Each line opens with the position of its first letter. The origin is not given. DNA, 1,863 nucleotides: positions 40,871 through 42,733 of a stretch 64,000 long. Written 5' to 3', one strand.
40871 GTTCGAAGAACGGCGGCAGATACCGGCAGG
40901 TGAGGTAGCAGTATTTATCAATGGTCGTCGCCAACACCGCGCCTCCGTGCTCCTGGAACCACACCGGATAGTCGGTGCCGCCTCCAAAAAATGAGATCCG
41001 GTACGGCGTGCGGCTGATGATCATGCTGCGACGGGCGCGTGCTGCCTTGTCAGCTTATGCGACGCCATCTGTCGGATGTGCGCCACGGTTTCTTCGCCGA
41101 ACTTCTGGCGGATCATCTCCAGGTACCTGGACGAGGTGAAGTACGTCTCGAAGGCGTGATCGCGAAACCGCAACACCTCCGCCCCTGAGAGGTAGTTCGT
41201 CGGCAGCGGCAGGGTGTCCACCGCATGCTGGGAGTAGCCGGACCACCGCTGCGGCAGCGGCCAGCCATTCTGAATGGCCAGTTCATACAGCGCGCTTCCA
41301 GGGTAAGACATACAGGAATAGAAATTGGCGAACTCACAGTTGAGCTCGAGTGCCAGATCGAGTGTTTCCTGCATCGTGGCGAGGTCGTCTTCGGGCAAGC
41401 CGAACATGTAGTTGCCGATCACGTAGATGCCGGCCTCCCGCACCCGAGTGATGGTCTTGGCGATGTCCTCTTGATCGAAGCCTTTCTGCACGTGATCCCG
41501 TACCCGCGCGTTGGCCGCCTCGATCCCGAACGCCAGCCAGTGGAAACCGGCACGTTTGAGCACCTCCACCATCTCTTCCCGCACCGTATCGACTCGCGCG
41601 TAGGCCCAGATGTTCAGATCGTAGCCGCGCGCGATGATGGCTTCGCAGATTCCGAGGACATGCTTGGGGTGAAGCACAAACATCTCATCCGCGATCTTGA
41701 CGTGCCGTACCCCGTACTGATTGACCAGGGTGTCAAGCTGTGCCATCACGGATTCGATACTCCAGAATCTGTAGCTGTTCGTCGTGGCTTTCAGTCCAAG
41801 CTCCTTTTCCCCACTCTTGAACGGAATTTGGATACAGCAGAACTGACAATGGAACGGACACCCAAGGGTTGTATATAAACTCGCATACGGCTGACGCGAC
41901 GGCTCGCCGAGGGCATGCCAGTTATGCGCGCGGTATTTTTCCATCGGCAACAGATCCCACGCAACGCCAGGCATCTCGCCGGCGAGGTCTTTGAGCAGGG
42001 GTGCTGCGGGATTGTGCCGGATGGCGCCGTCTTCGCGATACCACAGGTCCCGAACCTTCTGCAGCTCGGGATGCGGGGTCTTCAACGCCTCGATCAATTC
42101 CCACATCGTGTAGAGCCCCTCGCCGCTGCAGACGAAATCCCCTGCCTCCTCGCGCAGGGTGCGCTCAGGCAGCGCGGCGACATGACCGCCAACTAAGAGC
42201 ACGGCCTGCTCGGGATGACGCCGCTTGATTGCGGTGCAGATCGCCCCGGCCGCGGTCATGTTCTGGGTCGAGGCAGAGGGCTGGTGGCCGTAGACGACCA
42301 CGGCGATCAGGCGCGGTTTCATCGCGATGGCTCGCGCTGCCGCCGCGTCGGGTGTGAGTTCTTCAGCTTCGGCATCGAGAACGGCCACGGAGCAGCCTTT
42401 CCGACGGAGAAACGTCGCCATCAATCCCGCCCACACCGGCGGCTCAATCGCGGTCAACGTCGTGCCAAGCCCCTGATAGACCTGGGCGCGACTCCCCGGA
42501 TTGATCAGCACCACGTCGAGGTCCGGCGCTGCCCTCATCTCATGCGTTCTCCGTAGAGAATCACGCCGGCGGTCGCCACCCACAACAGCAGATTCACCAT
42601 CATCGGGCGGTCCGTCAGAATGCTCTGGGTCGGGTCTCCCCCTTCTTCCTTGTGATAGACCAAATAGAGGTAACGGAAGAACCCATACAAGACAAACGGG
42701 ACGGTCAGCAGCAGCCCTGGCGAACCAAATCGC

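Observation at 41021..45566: ThDP-dependent E1 alpha/beta pair together with two cobalamin radical SAM enzymes: branched-chain or C-alkylated sugar chemistry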

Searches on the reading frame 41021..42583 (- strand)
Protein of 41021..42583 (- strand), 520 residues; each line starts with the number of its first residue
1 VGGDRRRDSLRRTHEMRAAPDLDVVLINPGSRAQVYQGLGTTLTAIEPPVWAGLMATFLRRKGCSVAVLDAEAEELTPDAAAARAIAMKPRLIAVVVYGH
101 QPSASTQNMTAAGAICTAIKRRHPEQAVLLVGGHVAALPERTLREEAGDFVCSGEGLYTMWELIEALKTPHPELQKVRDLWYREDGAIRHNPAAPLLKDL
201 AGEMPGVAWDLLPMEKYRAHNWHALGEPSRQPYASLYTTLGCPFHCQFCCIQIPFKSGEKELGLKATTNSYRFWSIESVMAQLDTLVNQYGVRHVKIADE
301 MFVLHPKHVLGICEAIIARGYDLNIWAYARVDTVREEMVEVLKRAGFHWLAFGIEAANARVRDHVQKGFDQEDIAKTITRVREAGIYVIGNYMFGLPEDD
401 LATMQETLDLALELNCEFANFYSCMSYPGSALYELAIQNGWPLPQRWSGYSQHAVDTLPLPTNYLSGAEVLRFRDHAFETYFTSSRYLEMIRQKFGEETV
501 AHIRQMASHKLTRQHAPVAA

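Call 3: search_protein_families(library=pfam, proteins=[window:41021-42583:-])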
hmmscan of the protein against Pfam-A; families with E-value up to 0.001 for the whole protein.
window:41021-42583:- (520 aa): 2 families
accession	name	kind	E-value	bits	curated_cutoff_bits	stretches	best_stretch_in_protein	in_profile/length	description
PF04055.27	Radical_SAM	-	4.5e-18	66.4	29.5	1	237-411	2-166/166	Radical SAM superfamily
PF02310.24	B12-binding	-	3.2e-15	56.4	32.1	1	39-162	4-119/121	B12 binding domain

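Call 5: search_protein_families(library=ncbifam, proteins=[window:41021-42583:-], max_evalue=0.01)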
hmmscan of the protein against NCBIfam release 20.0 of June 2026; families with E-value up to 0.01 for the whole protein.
window:41021-42583:- (520 aa): 29 families (the best 25 are shown)
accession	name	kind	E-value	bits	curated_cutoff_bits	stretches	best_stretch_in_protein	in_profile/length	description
TIGR03471.1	HpnJ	equivalog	4.5e-44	151.1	577.6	1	67-494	48-445/472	hopanoid biosynthesis associated radical SAM protein HpnJ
TIGR02026.1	BchE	equivalog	1.6e-36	126.2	481.35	1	36-436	9-387/497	magnesium-protoporphyrin IX monomethyl ester anaerobic oxidative cyclase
NF050148.1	rSAM_ApyD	equivalog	4.4e-30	104.7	750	1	115-411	93-363/645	RiPP biosynthesis radical SAM protein ApyD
TIGR04072.2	rSAM_ladder_B12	equivalog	3.9e-26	91.7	360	2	234-440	181-376/443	lipid biosynthesis B12-binding/radical SAM protein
TIGR04295.1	B12_rSAM_oligo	hypoth_equivalog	4.5e-26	91.5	400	1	49-448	25-394/422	TIGR04295 family B12-binding domain-containing radical SAM protein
NF033070.1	rSAM_AprD4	equivalog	1.5e-25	90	500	1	215-442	178-396/456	AprD4 family radical SAM diol-dehydratase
NF038361.1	rSAM_Sden_1168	equivalog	1.4e-24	86.5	575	1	95-440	143-477/560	Sden_1168 family B12-binding radical SAM P-methyltransferase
TIGR04479.1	bcpD_PhpK_rSAM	subfamily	1.1e-23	83.4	600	1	115-414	130-409/504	PhpK family radical SAM P-methyltransferase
TIGR04014.1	B12_SAM_MJ_0865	equivalog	6.2e-20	71.4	360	1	114-437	56-359/434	methyl-coenzyme M reductase glutamine C-methyltransferase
TIGR04385.1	B12_rSAM_cofa1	equivalog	3.7e-17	62.7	450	1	52-410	23-360/438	B12 lower ligand biosynthesis radical SAM protein BzaD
TIGR03975.1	rSAM_ocin_1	subfamily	2.7e-16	59.2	281.85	1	107-410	139-426/606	RiPP maturation radical SAM C-methyltransferase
NF040546.1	rSAM_CUAEP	equivalog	1.2e-15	57.2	500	1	53-401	17-328/468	CUAEP/CCAEP-tail radical SAM (seleno)protein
TIGR04367.1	HpnR_B12_rSAM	equivalog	1.2e-15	57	650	1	53-437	26-374/490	hopanoid C-3 methylase HpnR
TIGR04013.1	B12_SAM_MJ_1487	hypoth_equivalog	2.4e-14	53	251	2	94-258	45-174/382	TIGR04013 family B12-binding domain/radical SAM domain-containing protein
TIGR04190.1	B12_SAM_Ta0216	equivalog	1.4e-10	40.4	500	1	111-420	93-400/554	TIGR04190 family B12-binding domain/radical SAM domain protein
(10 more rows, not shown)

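Call 35: search_solved_structures(query=window:41021-42583:-, max_evalue=0.001)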
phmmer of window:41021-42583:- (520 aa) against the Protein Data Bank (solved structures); distinct sequences matched with E-value up to 0.001: 3.
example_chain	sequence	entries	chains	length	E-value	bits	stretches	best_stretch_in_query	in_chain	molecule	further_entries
6fd2_B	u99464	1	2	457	6.6e-19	71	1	212-445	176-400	Putative apramycin biosynthetic oxidoreductase 4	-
9ccb_A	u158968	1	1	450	1.6e-09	40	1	324-418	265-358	Radical SAM core domain-containing protein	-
5ul2_A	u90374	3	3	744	0.00028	22.8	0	127-409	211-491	OxsB protein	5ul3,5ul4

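Call 42: find_homologous_proteins(query=window:41021-42583:-, max_evalue=1e-20)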
Query window:41021-42583:- (520 aa): 7668 proteins with E <= 1e-20 among 8000 candidates; the best 120 are listed.
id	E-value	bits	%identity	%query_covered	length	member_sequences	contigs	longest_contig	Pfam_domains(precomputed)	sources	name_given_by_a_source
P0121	0.0e+0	1175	100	97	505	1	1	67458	PF04055.28,PF02310.25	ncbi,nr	ncbi:MAG: cobalamin B12-binding domain-containing protein [Candidatus Omnitrophica bacterium]|nr:cob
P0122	1.2e-266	903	78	95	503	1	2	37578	PF04055.28,PF02310.25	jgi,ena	-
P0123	8.2e-265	897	76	95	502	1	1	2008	PF04055.28,PF02310.25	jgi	-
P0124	6.9e-264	894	76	96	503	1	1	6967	PF04055.28,PF02310.25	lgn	-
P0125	1.2e-263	893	77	95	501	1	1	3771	PF04055.28,PF02310.25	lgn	-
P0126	1.5e-263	893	76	96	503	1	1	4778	PF04055.28,PF02310.25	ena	-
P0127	5.5e-263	891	76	96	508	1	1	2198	PF04055.28,PF02310.25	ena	-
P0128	9.5e-263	890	76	96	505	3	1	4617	PF04055.28,PF02310.25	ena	-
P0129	1.3e-260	883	77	95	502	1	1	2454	PF04055.28,PF02310.25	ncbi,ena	-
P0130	1.5e-260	883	76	95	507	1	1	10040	PF04055.28,PF02310.25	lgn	-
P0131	3.8e-260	882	76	95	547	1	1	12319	PF04055.28,PF02310.25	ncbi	-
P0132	1.1e-258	877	75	95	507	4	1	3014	PF04055.28,PF02310.25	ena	-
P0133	1.2e-258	877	77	95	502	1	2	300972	PF04055.28,PF02310.25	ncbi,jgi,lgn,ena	-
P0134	1.0e-255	867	75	96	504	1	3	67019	PF04055.28,PF02310.25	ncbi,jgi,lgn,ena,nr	ncbi:MAG: B12-binding domain-containing radical SAM protein [Candidatus Omnitrophica bacterium CG11_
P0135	1.1e-255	867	77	93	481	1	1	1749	PF04055.28,PF02310.25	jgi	-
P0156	9.4e-244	828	70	97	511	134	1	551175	PF04055.28,PF02310.25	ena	-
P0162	1.9e-242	823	69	96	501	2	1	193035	PF04055.28,PF02310.25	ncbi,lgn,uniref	ncbi:radical SAM protein [Aerosakkonemataceae cyanobacterium BLCC-F154]|uniref:Radical SAM protein n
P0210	5.4e-238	809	68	98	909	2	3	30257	PF04055.28,PF01041.24,PF02310.25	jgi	-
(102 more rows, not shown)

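Call 43: find_encoding_contigs(protein=P0162, flank=10000, max_places=1)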
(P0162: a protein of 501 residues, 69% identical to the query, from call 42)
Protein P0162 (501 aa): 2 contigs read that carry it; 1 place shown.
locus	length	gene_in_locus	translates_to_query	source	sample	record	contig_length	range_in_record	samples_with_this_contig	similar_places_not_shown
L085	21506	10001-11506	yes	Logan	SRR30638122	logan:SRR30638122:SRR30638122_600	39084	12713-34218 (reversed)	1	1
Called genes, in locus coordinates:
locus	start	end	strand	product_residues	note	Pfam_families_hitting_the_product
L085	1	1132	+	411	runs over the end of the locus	PF13524:Glyco_trans_1_2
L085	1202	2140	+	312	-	PF01073:3Beta_HSD (weak), PF01370:Epimerase, PF02719:Polysacc_synt_2 (faint), PF04321:RmlD_sub_bind, PF05368:NmrA (weak), PF16363:GDP_Man_Dehyd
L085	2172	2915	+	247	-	PF00483:NTP_transferase, PF12804:NTP_transf_3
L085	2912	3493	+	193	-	PF08645:PNK3P (weak), PF13419:HAD_2 (faint), PF00702:Hydrolase (weak), PF13242:Hydrolase_like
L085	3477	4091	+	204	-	PF13580:SIS_2, PF01380:SIS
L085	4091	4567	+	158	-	PF00293:NUDIX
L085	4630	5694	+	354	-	PF00288:GHMP_kinases_N, PF08544:GHMP_kinases_C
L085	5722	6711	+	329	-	PF01370:Epimerase, PF16363:GDP_Man_Dehyd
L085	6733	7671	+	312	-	PF00676:E1_dh, PF02775:TPP_enzyme_C (weak), PF00456:Transketolase_N (weak), PF13292:DXP_synthase_N (weak)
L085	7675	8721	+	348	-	PF02779:Transket_pyr, PF02780:Transketolase_C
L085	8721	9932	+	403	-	PF01041:DegT_DnrJ_EryC1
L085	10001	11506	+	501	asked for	PF02310:B12-binding, PF04055:Radical_SAM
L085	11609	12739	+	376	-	PF13524:Glyco_trans_1_2, PF13692:Glyco_trans_1_4 (weak)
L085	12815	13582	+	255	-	PF00483:NTP_transferase, PF12804:NTP_transf_3 (weak)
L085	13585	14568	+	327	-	PF01370:Epimerase, PF02719:Polysacc_synt_2, PF04321:RmlD_sub_bind, PF05368:NmrA, PF01073:3Beta_HSD, PF07993:NAD_binding_4, PF13460:NAD_binding_10, PF16363:GDP_Man_Dehyd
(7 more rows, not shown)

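Call 44: find_encoding_contigs(protein=P0210, flank=10000, max_places=1)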
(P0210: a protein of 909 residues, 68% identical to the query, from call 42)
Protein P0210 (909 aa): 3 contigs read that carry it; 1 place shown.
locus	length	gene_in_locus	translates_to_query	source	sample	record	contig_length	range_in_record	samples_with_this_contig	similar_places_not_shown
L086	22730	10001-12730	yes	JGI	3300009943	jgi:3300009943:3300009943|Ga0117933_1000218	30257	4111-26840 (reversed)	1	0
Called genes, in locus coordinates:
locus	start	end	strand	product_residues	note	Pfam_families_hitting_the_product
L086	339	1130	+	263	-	PF03705:CheR_N, PF08241:Methyltransf_11 (faint), PF01739:CheR, PF08242:Methyltransf_12 (faint), PF13649:Methyltransf_25 (weak)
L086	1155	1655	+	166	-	PF13690:CheX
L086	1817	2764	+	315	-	-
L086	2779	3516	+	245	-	PF00483:NTP_transferase, PF12804:NTP_transf_3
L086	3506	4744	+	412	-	PF00702:Hydrolase, PF08645:PNK3P (faint), PF13344:Hydrolase_6 (faint), PF13419:HAD_2 (faint), PF13242:Hydrolase_like, PF13580:SIS_2, PF01380:SIS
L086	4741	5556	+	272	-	-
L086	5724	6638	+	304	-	-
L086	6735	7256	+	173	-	PF01965:DJ-1_PfpI, PF17124:ThiJ_like (faint)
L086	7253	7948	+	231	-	PF07883:Cupin_2 (faint)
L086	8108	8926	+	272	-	PF00676:E1_dh, PF02775:TPP_enzyme_C (weak)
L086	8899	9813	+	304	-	PF02779:Transket_pyr, PF02780:Transketolase_C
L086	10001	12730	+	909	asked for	PF01041:DegT_DnrJ_EryC1, PF02310:B12-binding, PF04055:Radical_SAM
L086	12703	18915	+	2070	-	PF13524:Glyco_trans_1_2, PF08241:Methyltransf_11, PF08242:Methyltransf_12, PF13489:Methyltransf_23, PF13649:Methyltransf_25, PF13847:Methyltransf_31, PF13439:Glyco_transf_4, PF00534:Glycos_transf_1, +26 more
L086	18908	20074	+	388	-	PF00535:Glycos_transf_2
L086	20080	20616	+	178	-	PF23914:TPR_CcmH_CycH, PF12895:ANAPC3 (weak), PF14559:TPR_19, PF13431:TPR_17 (weak), PF00515:TPR_1 (weak), PF07719:TPR_2 (weak), PF13424:TPR_12, PF13432:TPR_16, +8 more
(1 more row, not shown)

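Call 45: find_encoding_contigs(protein=P0156, flank=10000, max_places=1)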
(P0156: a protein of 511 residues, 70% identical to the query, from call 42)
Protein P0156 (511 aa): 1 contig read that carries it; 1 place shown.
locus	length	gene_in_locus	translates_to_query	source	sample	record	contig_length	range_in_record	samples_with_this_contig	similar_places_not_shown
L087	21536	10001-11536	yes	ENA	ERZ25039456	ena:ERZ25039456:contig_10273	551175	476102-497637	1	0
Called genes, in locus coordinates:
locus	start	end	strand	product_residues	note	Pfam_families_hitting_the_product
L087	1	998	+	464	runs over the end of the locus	PF04453:LptD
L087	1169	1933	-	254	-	PF13641:Glyco_tranf_2_3, PF00535:Glycos_transf_2, PF10111:Glyco_tranf_2_2, PF13632:Glyco_trans_2_3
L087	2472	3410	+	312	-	PF01073:3Beta_HSD, PF01370:Epimerase, PF02719:Polysacc_synt_2 (weak), PF04321:RmlD_sub_bind, PF07993:NAD_binding_4 (faint), PF16363:GDP_Man_Dehyd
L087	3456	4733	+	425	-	PF00483:NTP_transferase, PF12804:NTP_transf_3, PF00702:Hydrolase, PF08645:PNK3P, PF13419:HAD_2 (faint), PF13242:Hydrolase_like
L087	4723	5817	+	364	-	PF00288:GHMP_kinases_N, PF08544:GHMP_kinases_C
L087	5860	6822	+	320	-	PF01370:Epimerase, PF16363:GDP_Man_Dehyd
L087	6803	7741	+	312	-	PF00676:E1_dh, PF13292:DXP_synthase_N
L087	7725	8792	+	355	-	PF02779:Transket_pyr, PF02780:Transketolase_C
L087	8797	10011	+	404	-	PF00155:Aminotran_1_2 (faint), PF01041:DegT_DnrJ_EryC1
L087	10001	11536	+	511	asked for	PF02310:B12-binding, PF04055:Radical_SAM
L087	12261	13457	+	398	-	PF18998:Flg_new_2, PF13946:DUF4214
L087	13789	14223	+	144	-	-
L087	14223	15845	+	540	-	PF13946:DUF4214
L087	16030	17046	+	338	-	PF22807:TrAA12 (faint), PF07995:GSDH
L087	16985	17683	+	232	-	PF13946:DUF4214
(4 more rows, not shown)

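Call 78: search_dna_similar(query=window:41021-42538:-, collection=plasmids, mode=protein, max_rows=15, max_evalue=1e-40)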
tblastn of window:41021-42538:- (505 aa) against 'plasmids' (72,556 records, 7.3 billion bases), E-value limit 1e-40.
Records with a match: 4; places in all: 4; records where one place covers at least 80% of the query: 4.
Best place of each record, by identity: <60% 4.
By first word of the organism name: Azospirillum 3; Solidesulfovibrio 1.
By predicted mobility (MOB-suite, as given by PLSDB): non-mobilizable 4.
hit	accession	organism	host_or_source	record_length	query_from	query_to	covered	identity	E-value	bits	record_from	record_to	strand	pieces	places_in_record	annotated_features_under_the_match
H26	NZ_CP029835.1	Azospirillum ramasamyi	single cell,Cow dung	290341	4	498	98%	56.5%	0e+0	600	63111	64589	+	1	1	radical SAM protein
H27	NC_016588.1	Azospirillum lipoferum 4B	-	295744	4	498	98%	56.2%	0e+0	593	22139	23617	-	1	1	radical SAM protein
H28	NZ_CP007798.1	Azospirillum argentinense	Triticum aestivum L.,Root,wheat ...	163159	7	500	98%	49.9%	3e-150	482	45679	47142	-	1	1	B12-binding domain-containing radical SAM protein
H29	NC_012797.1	Solidesulfovibrio magneticus RS-1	-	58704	7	501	98%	49.2%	2e-146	471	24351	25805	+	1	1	radical SAM protein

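Call 88: predict_structure(alignment_id=A2)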
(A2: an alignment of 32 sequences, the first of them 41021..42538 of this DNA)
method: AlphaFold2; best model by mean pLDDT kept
length: 505 residues; sequences in the alignment: 32
mean_pLDDT: 79.4   pTM: 0.80
mean pLDDT of the five models: 79.4, 78.3, 71.3, 68.8, 67.1
residues with pLDDT >= 90: 159; 70-90: 220; 50-70: 104; < 50: 22
segments of 3 or more residues with pLDDT < 50: 1-3, 85-88, 246-253
pLDDT, mean of each block of 10 residues (from residue 1): 68 73 52 70 91 85 93 96 58 80 96 87 82 88 94 92 92 88 78 61 60 65 67 53 49 65 90 87 71 90 93 81 90 86 80 77 92 87 90 92 78 63 75 71 77 85 92 92 87 73 51
secondary structure, 60 per line:
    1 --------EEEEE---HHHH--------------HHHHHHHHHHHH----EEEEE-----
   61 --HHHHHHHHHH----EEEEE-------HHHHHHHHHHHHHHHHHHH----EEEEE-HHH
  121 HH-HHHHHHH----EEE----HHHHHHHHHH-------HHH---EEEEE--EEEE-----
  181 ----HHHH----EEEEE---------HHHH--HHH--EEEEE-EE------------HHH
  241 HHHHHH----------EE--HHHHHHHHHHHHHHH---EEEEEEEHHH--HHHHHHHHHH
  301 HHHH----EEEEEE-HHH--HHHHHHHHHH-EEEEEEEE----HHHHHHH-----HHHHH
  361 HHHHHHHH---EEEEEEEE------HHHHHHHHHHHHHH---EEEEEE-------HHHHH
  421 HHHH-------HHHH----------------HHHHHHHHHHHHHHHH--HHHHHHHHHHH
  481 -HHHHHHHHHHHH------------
elements in order: E9-13 H17-20 H35-46 E51-55 H63-72 E77-81 H89-107 E112-116 H118-122 H124-130 E135-137 H142-151 E165-169 E172-175 H185-188 E193-197 H207-210 E218-222 H238-246 H261-275 E279-285 H291-304 E309-314 H321-330 E332-339 H344-350 H356-368 E372-379 H386-399 E403-408 H416-424 H432-435 H452-467 H470-480 H482-493

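Call 90: fold_search(model_id=the predicted structure, library=pdb)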
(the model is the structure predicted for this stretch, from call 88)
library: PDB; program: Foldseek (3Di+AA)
matches with E <= 10: 1749; with E <= 0.001: 100
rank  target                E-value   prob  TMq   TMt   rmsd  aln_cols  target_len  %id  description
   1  6wtf_A                2.0e-21  1.00  0.62  0.58   5.5       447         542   19  Structure of radical S-adenosylmethionine methyltransferase, TsrM, from Kitasatospora setae with tryptophan substrate  (released 2020-12-23)
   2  6wte_A                2.3e-21  1.00  0.64  0.58   7.1       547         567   16  Structure of radical S-adenosylmethionine methyltransferase, TsrM, from Kitasatospora setae with cobalamin and [4Fe-4S (released 2020-12-23)
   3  6wtf_B                7.8e-21  1.00  0.62  0.59   5.4       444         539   18  Structure of radical S-adenosylmethionine methyltransferase, TsrM, from Kitasatospora setae with tryptophan substrate  (released 2020-12-23)
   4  6wte_B                9.8e-21  1.00  0.60  0.58   5.8       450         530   18  Structure of radical S-adenosylmethionine methyltransferase, TsrM, from Kitasatospora setae with cobalamin and [4Fe-4S (released 2020-12-23)
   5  6fd2_B                3.5e-20  1.00  0.66  0.72   6.7       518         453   20  Radical SAM 1,2-diol dehydratase AprD4 in complex with its substrate paromamine (released 2018-01-17)
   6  6fd2_A                8.7e-20  1.00  0.65  0.71   6.7       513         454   20  Radical SAM 1,2-diol dehydratase AprD4 in complex with its substrate paromamine (released 2018-01-17)
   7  9ccb                  2.2e-19  1.00  0.58  0.69   8.6       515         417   17  X-ray crystal structure of methyl-coenzyme M reductase glutamine methylase (MgmA) from Methanothermobacter marburgensis  (released 2025-01-01)
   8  5ul4                  3.1e-17  1.00  0.66  0.47   6.2       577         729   15  Structure of Cobalamin-dependent S-adenosylmethionine radical enzyme OxsB with aqua-cobalamin and S-adenosylmethionine b (released 2017-04-19)
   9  5ul3                  6.9e-17  1.00  0.66  0.48   6.0       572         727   16  Structure of Cobalamin-dependent S-adenosylmethionine radical enzyme OxsB with aqua-cobalamin bound (released 2017-04-19)
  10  5ul2                  8.7e-17  1.00  0.58  0.42  15.2       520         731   18  Structure of Apo, SeMet-labeled Cobalamin-dependent S-adenosylmethionine radical enzyme OxsB (released 2017-04-19)
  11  9n1d                  1.8e-16  1.00  0.65  0.53   7.5       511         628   17  Crystal structure of CysS from Corallococcus sp. CA054B with 5'-deoxyadenosine and methionine bound (released 2026-01-28)
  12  9n1b                  1.8e-16  1.00  0.63  0.52   7.8       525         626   16  Crystal structure of CysS from Corallococcus sp. CA054B with 5'-deoxyadenosine, methionine, and pantetheinylated 3-metho (released 2026-01-28)
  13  7kdx_B                2.4e-16  1.00  0.63  0.50   7.6       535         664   18  Crystal structure of Streptomyces tokunonesis TokK with hydroxycobalamin, 5'-deoxyadenosine, and methionine (released 2022-01-12)
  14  9n1c                  2.9e-16  1.00  0.63  0.52   7.8       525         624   16  Crystal structure of CysS from Corallococcus sp. CA054B with 5'-deoxyadenosine, methionine, and pantetheinylated 3-ethox (released 2026-01-28)
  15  7kdy_B                4.6e-16  1.00  0.62  0.49   7.8       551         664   17  Crystal structure of Streptomyces tokunonesis TokK with hydroxycobalamin, 5'-deoxyadenosine, methionine, and (2R)-pant (released 2022-01-12)
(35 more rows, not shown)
